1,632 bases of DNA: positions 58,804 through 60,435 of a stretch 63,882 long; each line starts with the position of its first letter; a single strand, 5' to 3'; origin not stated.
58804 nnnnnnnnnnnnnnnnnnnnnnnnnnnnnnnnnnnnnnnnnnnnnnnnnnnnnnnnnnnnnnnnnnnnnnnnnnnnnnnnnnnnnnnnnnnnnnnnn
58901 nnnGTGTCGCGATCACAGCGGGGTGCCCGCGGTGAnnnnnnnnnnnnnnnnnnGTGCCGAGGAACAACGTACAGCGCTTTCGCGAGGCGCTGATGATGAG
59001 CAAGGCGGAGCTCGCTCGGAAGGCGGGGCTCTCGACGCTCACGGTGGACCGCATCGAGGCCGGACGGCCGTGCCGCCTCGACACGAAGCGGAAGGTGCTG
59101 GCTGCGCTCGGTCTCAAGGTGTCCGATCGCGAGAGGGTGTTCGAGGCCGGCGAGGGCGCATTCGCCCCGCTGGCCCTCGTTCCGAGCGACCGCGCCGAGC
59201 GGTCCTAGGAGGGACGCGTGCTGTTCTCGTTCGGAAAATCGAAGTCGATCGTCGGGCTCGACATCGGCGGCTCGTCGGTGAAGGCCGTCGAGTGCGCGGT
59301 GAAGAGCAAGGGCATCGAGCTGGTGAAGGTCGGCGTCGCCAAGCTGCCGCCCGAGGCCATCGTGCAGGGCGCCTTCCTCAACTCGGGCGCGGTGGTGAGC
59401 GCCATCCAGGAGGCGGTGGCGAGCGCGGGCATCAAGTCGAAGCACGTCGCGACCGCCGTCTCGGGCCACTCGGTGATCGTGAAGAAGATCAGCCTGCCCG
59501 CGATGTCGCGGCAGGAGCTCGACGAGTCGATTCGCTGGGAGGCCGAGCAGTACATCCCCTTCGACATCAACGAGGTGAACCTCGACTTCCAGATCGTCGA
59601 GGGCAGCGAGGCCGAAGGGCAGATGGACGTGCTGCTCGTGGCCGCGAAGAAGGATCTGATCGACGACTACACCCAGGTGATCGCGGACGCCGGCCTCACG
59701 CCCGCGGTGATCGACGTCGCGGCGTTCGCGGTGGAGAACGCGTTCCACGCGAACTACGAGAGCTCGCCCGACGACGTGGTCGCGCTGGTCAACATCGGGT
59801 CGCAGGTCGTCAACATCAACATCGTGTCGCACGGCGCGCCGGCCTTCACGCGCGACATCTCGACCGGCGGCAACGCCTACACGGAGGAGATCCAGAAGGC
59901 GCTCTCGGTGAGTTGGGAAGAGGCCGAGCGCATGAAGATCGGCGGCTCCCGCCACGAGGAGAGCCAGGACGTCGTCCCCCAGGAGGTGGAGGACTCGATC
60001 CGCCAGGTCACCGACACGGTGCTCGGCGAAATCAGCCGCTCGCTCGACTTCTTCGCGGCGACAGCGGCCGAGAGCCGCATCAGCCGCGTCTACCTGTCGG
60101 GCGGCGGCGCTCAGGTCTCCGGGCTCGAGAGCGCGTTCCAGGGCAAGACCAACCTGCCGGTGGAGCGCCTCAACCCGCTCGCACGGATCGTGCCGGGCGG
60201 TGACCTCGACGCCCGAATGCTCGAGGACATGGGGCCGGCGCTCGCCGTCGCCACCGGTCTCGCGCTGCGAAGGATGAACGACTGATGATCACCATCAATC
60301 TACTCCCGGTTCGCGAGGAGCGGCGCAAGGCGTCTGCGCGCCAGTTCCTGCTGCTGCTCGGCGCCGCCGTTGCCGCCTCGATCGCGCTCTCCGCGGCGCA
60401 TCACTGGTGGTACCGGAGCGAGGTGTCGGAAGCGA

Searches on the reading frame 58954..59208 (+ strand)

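Call 72: search_protein_families(library=pfam, proteins=[window:58954-59208:+], max_evalue=0.001)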
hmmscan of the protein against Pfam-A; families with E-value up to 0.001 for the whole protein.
window:58954-59208:+ (84 aa): 3 families
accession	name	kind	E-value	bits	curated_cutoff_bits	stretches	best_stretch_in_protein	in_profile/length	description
PF01381.28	HTH_3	-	1.3e-06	28.8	23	1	7-55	2-51/55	Helix-turn-helix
PF13560.12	HTH_31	-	6.2e-06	26.9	27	1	7-61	7-63/64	Helix-turn-helix domain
PF13443.12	HTH_26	-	7.4e-05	23.4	22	1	14-58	10-56/63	Cro/C1-type HTH DNA-binding domain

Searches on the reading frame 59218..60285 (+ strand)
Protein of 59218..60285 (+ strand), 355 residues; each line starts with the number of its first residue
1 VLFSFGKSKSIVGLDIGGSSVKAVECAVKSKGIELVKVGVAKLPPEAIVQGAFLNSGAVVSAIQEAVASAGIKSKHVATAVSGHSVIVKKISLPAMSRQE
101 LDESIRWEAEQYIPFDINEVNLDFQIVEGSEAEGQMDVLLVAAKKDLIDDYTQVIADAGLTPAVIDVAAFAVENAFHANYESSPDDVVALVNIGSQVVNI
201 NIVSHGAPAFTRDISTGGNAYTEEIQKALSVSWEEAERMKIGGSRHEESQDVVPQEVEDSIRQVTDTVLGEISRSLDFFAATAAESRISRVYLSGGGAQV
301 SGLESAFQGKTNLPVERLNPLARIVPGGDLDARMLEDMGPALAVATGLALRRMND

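Call 72: search_protein_families(library=pfam, proteins=[window:59218-60285:+], max_evalue=0.001)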
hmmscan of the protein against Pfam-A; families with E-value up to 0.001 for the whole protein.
window:59218-60285:+ (355 aa): 5 families
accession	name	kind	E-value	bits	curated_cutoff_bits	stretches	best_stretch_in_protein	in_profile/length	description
PF11104.14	PilM_2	-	4.3e-74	249.9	27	1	13-352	1-339/340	Type IV pilus assembly protein PilM;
PF14450.12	FtsA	-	7.4e-15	55.9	31.8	1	189-321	1-113/127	Cell division protein FtsA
PF06723.19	MreB_Mbl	-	2.3e-05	23.8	27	1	219-323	198-310/327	MreB/Mbl protein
PF25216.1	Volactin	-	0.00019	21.5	35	1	191-310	171-290/321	Volactin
PF05134.19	T2SSL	-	0.00042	20.2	25.5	1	74-171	46-137/231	Type II secretion system (T2SS), protein L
